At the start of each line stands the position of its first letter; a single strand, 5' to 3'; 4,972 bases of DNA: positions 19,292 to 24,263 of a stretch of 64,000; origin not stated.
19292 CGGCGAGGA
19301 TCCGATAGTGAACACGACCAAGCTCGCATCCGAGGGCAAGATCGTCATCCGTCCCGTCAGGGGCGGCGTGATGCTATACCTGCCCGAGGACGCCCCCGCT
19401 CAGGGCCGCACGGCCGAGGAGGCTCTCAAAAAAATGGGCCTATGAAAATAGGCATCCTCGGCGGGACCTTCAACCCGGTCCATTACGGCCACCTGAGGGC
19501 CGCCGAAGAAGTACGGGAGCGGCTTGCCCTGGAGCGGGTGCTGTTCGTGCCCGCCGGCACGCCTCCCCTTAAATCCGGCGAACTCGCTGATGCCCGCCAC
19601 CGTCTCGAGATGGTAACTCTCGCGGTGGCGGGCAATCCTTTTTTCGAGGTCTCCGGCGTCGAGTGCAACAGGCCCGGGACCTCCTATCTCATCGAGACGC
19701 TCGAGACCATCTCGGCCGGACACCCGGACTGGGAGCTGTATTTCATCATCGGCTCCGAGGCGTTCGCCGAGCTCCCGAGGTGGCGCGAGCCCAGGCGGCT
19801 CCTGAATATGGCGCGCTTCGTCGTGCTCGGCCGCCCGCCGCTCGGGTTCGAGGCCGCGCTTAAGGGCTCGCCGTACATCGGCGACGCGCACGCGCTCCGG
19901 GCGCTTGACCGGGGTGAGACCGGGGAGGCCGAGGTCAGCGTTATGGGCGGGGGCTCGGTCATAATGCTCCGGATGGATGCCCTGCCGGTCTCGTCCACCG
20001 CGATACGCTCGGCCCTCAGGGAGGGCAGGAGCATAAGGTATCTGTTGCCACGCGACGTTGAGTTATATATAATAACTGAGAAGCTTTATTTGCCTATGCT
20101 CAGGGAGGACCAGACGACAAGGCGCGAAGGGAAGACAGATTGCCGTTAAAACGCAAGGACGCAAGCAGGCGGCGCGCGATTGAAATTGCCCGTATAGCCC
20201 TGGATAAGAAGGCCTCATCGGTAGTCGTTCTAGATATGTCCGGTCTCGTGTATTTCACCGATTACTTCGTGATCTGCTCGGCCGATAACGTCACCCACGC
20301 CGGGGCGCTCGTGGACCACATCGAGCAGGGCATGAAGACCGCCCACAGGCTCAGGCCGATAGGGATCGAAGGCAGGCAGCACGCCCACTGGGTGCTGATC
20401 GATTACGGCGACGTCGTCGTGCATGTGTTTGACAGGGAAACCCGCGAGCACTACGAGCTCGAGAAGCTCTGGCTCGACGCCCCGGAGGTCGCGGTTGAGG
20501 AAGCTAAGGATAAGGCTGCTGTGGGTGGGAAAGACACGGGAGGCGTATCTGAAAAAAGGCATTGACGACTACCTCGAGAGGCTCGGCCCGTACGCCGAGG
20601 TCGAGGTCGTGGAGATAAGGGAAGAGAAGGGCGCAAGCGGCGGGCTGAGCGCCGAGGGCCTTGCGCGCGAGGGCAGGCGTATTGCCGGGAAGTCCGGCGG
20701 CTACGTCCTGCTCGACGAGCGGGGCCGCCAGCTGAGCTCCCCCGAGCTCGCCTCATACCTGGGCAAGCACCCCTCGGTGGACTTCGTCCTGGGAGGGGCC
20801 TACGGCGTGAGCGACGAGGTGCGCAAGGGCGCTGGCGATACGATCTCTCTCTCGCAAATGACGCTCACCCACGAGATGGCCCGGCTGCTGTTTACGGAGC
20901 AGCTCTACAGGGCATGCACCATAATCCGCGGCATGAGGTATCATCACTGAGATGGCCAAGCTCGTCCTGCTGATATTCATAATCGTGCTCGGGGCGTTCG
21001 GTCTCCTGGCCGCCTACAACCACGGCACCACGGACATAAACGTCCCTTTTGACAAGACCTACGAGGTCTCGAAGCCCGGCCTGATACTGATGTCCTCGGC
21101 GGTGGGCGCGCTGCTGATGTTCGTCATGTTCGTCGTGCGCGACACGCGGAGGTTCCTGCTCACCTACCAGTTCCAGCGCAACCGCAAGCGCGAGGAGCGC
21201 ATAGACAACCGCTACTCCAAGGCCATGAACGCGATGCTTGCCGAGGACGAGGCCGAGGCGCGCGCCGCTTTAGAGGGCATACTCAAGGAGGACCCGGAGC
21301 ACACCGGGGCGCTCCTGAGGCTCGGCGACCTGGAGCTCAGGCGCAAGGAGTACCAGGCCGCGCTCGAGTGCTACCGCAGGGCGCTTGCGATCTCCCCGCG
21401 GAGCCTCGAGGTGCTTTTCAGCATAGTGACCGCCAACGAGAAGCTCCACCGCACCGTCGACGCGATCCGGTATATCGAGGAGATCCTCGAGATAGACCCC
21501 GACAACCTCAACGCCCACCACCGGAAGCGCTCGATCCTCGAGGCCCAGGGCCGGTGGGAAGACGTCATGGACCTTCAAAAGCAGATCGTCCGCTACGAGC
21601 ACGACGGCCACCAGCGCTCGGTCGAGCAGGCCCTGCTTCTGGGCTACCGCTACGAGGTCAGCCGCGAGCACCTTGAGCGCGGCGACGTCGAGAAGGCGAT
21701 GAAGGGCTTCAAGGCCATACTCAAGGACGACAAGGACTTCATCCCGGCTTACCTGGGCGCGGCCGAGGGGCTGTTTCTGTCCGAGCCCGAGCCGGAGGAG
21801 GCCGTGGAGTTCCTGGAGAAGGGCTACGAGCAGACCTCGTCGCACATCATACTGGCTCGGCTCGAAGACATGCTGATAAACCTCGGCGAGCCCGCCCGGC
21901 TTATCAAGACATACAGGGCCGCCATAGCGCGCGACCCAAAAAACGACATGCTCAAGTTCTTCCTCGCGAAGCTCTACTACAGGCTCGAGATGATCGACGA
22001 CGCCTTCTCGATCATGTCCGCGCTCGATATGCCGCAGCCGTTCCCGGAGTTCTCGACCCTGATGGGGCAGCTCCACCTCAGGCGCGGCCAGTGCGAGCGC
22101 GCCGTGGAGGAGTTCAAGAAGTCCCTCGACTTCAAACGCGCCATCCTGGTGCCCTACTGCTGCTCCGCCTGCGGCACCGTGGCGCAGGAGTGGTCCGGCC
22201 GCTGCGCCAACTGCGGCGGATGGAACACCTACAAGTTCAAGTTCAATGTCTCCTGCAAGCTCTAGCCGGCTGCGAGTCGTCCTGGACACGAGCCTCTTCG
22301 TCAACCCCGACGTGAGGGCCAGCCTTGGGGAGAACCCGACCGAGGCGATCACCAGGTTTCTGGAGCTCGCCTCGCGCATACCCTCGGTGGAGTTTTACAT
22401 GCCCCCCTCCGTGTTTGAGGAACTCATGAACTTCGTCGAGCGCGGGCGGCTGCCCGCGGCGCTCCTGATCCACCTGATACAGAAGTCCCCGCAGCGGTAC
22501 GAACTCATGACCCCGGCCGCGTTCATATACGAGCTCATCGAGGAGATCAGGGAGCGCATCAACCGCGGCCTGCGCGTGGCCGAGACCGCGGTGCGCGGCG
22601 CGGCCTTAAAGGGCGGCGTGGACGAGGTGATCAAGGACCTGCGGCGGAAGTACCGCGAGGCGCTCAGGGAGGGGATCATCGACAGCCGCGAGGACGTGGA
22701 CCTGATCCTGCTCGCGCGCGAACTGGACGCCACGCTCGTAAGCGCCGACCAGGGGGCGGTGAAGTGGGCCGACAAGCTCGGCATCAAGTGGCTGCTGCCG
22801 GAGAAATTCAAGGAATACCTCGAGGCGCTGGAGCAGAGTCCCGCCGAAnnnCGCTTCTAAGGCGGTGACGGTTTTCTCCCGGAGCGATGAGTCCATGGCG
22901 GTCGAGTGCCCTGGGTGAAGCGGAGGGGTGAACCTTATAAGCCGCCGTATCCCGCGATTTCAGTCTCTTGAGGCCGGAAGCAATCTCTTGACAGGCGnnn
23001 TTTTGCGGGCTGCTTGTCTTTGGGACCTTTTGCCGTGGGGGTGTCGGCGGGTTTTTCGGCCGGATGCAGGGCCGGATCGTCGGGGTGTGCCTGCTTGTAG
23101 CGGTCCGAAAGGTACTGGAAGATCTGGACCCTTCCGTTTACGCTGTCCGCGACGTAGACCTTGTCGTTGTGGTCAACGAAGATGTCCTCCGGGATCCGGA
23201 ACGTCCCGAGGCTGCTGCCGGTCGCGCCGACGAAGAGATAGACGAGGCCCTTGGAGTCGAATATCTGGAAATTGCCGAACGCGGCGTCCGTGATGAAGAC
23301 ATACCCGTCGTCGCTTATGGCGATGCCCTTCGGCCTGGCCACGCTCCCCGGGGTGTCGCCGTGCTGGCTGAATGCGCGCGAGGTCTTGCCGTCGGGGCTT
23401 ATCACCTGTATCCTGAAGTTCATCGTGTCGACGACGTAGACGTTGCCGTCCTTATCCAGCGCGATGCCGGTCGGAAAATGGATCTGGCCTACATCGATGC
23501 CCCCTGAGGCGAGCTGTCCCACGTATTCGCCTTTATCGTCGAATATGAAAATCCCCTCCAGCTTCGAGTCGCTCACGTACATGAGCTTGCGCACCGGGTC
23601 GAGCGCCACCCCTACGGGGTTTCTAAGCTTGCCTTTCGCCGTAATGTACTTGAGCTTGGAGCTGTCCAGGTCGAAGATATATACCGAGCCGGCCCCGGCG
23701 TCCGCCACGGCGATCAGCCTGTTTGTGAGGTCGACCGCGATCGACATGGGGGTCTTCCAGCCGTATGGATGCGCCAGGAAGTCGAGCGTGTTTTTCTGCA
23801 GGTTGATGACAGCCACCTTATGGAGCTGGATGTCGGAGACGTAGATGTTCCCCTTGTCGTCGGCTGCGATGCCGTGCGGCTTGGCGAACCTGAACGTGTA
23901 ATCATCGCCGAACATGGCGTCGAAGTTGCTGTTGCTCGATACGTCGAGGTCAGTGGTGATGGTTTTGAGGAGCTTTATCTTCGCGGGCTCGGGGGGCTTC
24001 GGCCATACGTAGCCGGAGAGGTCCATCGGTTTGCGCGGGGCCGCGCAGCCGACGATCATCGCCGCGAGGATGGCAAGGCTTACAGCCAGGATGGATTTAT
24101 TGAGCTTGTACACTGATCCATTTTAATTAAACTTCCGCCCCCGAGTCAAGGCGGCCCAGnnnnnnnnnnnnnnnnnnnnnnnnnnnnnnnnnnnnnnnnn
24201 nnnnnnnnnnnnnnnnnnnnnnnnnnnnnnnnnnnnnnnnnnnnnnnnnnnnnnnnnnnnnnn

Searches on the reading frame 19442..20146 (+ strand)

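Call 26: search_protein_families(library=pfam, proteins=[window:19442-20146:+], max_evalue=0.001)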
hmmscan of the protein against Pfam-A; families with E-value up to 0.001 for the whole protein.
window:19442-20146:+ (235 aa): 1 family
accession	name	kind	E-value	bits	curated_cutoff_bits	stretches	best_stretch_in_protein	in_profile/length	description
PF01467.32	CTP_transf_like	-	1.4e-23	84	21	1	5-190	1-132/133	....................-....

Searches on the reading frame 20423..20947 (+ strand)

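Call 26: search_protein_families(library=pfam, proteins=[window:20423-20947:+], max_evalue=0.001)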
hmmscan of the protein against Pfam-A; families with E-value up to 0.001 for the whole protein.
window:20423-20947:+ (175 aa): 1 family
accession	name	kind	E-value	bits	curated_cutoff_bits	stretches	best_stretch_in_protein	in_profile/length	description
PF02590.22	SPOUT_MTase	-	6.5e-42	143.6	27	1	28-174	1-154/154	Predicted SPOUT methyltransferase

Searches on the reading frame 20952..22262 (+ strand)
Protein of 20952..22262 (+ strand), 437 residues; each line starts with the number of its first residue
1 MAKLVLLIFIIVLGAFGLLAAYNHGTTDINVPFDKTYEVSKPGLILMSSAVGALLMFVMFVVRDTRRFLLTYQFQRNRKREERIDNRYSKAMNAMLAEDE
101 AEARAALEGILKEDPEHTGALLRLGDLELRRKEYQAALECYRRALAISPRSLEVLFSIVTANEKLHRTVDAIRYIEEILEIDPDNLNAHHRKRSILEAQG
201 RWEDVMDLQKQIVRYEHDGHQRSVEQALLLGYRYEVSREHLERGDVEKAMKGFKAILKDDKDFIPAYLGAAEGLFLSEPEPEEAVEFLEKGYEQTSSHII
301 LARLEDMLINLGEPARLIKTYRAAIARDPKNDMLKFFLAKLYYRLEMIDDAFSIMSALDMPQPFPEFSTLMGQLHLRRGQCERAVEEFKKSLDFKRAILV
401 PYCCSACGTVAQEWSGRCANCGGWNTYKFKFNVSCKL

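Call 26: search_protein_families(library=pfam, proteins=[window:20952-22262:+], max_evalue=0.001)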
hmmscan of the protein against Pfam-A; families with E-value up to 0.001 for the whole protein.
window:20952-22262:+ (437 aa): 25 families
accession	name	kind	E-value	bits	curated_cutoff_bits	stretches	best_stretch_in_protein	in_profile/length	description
PF14559.12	TPR_19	-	1.3e-22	80.3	25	2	95-150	2-57/68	Tetratricopeptide repeat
PF13428.12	TPR_14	-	3.9e-21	73.9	23.5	1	120-156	3-39/44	Tetratricopeptide repeat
PF13432.12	TPR_16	-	9.7e-17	61.5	32.7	1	97-149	10-62/65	Tetratricopeptide repeat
PF07719.23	TPR_2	-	3.1e-15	55.4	27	1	120-150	3-33/34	Tetratricopeptide repeat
PF13414.12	TPR_11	-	5.4e-12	45.6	26.8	1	125-156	1-32/42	TPR repeat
PF00515.34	TPR_1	-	5.9e-11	42.2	27.8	1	120-150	3-33/34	Tetratricopeptide repeat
PF13181.12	TPR_8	-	1.3e-10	41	25.7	0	120-149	3-32/34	Tetratricopeptide repeat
PF13424.12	TPR_12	-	1.4e-08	35.2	30.1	1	120-182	5-75/77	Tetratricopeptide repeat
PF13174.12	TPR_6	-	4.8e-08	33.6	26.3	0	120-151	2-33/33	Tetratricopeptide repeat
PF24575.1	TPR_Slam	-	9.6e-08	32.8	35.2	0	285-343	31-92/104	Surface lipoprotein assembly modifier, N-terminal TPR repeats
PF13431.12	TPR_17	-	1.1e-07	31.9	24.4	0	110-139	5-34/34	Tetratricopeptide repeat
PF25063.1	ARM_TT21_C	-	1.2e-07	32.3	35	0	102-185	113-197/209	Tetratricopeptide repeat protein 21 C-terminal ARM domain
PF13176.12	TPR_7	-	1.4e-07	31.5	27.9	0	301-331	2-34/36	Tetratricopeptide repeat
PF25062.1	ARM_TT21_N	-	2e-06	28.1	40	1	77-206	92-222/222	Tetratricopeptide repeat protein 21 N-terminal ARM repeat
PF20308.4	TPR-S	-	8.1e-06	26.8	27.6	0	318-393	6-74/102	Tetratricopeptide Repeats-Sensor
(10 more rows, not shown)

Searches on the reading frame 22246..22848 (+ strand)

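Call 26: search_protein_families(library=pfam, proteins=[window:22246-22848:+], max_evalue=0.001)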
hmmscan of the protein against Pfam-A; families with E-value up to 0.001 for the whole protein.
window:22246-22848:+ (201 aa): 2 families
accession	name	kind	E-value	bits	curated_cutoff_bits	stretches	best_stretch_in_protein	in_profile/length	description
PF08745.17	PIN_5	-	5.3e-62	209.3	27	1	10-195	1-203/205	PINc domain ribonuclease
PF01850.27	PIN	-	0.00021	22.3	23.6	0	11-71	1-54/120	PIN domain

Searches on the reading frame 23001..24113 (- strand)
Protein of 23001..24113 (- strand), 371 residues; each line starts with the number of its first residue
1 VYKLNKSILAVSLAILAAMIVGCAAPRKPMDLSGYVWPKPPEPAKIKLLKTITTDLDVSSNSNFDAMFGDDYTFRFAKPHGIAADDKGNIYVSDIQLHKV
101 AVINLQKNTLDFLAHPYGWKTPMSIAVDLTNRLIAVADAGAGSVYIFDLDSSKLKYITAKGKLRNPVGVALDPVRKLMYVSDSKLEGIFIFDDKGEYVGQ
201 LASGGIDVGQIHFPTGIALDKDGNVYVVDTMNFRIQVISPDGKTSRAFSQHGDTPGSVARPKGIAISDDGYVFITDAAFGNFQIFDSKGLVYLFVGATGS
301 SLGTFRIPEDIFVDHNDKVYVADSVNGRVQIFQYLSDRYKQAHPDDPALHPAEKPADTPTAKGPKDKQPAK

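Call 30: search_protein_families(library=pfam, proteins=[window:23001-24113:-], max_evalue=0.001)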
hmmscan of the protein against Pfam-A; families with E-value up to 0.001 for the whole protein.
window:23001-24113:- (371 aa): 10 families
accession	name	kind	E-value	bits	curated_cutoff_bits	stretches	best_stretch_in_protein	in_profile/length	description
PF01436.27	NHL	-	2e-28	97.4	20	3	213-237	3-27/28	NHL repeat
PF08450.18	SGL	-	9.2e-14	52.1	26.3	2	140-248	113-220/246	SMP-30/Gluconolactonase/LRE-like region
PF25021.1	TEN_NHL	-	3e-10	40.1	27.1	0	257-299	140-180/357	Teneurin NHL domain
PF17170.10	DUF5128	-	7.7e-10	38.9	22.9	1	174-234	52-113/321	6-bladed beta-propeller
PF06739.17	SBBP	-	8.3e-10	38.9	20.5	0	213-228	14-29/38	Beta-propeller repeat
PF01731.26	Arylesterase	-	4.8e-09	36.7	21.3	0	158-192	48-82/86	Arylesterase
PF22701.2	Mala_s_1-like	-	1.2e-07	32.1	27.5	0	78-185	89-190/195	Mal s 1 allergenic protein-like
PF20067.5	SSL_N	-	1.5e-06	28.3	18.9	0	206-227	15-36/46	Strictosidine synthase-like, N-terminal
PF24684.1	Vgb_lyase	-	6.4e-06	25.6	50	0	213-325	182-284/290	Virginiamycin B lyase family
PF06977.17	SdiA-regulated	-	0.00047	19.9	21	0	187-229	195-240/249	SdiA-regulated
